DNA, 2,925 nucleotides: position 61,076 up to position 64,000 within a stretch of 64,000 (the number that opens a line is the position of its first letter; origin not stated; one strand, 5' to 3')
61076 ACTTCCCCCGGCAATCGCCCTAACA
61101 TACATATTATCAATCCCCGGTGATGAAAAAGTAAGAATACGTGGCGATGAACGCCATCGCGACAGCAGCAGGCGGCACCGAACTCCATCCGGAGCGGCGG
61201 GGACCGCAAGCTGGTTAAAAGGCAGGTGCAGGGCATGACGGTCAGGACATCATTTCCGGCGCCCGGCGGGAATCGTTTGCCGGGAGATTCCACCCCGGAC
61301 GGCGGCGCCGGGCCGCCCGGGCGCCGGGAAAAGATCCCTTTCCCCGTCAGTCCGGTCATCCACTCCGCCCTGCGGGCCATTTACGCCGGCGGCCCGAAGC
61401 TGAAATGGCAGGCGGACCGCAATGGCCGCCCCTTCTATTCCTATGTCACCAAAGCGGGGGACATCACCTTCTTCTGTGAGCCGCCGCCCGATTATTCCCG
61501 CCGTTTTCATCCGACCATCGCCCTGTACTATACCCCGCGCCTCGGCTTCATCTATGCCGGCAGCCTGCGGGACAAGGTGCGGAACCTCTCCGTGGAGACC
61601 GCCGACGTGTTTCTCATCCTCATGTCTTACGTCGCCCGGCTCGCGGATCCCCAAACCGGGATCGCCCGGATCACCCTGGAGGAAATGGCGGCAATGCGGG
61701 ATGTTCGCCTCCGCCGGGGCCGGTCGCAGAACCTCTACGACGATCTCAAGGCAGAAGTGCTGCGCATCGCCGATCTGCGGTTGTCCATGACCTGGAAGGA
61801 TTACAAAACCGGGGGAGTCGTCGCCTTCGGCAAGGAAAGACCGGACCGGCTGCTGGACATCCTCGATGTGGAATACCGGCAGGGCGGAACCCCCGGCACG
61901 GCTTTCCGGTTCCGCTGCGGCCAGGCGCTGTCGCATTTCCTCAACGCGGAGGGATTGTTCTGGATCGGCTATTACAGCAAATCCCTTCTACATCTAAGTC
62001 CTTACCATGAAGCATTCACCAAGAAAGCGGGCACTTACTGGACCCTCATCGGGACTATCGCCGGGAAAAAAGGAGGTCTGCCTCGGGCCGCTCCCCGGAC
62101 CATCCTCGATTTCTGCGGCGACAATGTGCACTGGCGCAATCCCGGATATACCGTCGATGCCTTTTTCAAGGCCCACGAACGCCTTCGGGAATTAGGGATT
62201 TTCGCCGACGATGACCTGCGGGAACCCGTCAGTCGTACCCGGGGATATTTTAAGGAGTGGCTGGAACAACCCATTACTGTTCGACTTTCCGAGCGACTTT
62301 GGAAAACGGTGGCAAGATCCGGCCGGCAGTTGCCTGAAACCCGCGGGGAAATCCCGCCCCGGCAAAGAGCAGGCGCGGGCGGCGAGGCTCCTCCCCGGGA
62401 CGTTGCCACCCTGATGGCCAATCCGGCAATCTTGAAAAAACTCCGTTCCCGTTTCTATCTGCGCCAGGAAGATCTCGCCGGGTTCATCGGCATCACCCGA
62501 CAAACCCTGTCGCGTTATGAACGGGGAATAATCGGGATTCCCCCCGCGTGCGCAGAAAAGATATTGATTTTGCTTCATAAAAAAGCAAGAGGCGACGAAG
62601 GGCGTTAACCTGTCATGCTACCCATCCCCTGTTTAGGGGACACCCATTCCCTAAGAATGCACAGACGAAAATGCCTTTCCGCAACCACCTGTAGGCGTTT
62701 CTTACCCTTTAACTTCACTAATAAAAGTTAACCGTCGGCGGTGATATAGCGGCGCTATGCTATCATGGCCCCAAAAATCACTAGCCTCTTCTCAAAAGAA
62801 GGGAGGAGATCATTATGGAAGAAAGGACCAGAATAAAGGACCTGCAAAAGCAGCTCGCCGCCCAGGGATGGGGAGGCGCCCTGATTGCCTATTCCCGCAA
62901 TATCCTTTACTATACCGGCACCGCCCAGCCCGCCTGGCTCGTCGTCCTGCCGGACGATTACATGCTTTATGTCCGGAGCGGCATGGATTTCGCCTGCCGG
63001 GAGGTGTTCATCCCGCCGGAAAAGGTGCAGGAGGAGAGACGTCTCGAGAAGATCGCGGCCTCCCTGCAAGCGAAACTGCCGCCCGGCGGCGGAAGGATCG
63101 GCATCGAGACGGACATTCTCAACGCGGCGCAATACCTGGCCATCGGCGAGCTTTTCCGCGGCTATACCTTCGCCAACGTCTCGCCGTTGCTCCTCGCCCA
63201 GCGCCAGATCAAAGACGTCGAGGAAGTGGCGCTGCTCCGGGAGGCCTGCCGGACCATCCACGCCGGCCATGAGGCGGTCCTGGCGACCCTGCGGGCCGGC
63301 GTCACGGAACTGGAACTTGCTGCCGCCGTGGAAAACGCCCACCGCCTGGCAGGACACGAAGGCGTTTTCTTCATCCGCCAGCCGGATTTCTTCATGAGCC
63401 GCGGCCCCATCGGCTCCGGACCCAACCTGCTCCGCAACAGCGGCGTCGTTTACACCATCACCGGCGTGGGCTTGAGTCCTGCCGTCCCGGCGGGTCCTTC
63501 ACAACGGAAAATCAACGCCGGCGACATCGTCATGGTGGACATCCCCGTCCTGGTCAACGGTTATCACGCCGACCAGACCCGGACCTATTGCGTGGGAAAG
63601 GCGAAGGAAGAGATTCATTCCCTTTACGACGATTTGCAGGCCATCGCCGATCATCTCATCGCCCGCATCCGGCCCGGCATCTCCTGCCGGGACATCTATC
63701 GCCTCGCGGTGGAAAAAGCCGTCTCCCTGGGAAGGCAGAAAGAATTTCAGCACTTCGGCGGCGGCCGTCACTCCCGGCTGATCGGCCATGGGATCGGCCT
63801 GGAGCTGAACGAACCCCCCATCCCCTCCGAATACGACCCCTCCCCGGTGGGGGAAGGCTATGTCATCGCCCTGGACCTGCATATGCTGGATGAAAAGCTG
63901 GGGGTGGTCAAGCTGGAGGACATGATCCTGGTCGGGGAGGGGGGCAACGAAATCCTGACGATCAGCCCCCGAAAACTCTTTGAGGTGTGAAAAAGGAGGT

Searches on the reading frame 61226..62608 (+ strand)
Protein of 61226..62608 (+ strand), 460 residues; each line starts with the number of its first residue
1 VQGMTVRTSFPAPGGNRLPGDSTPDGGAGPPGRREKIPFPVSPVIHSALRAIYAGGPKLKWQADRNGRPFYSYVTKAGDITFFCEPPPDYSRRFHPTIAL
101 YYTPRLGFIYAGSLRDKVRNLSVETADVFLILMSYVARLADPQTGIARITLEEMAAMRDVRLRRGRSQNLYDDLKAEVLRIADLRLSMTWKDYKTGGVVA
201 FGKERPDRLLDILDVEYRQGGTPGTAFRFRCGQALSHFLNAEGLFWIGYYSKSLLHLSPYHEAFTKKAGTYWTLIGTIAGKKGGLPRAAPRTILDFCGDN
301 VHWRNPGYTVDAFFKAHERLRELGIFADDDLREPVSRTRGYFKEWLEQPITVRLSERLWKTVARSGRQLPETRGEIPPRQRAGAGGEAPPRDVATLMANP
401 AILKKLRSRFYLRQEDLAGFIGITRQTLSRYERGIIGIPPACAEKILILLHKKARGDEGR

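Call 80: search_protein_families(library=pfam, proteins=[window:61226-62608:+], max_evalue=0.00001)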
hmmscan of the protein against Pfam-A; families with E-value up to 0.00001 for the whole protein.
window:61226-62608:+ (460 aa): 2 families
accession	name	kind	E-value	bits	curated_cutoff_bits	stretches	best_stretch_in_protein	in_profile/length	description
PF01381.28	HTH_3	-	5.6e-07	29.9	23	1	403-440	1-38/55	Helix-turn-helix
PF13560.12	HTH_31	-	1.1e-06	29.3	27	1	403-441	6-45/64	Helix-turn-helix domain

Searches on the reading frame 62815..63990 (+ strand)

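Call 80: search_protein_families(library=pfam, proteins=[window:62815-63990:+], max_evalue=0.00001)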
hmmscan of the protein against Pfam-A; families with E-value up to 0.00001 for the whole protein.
window:62815-63990:+ (391 aa): 2 families
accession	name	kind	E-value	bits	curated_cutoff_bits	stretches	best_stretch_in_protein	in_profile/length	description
PF00557.29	Peptidase_M24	-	5.8e-37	127.9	23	1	140-375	2-208/208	Metallopeptidase family M24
PF01321.24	Creatinase_N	-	1.6e-15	58.2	22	1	6-132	1-128/128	Creatinase/Prolidase N-terminal domain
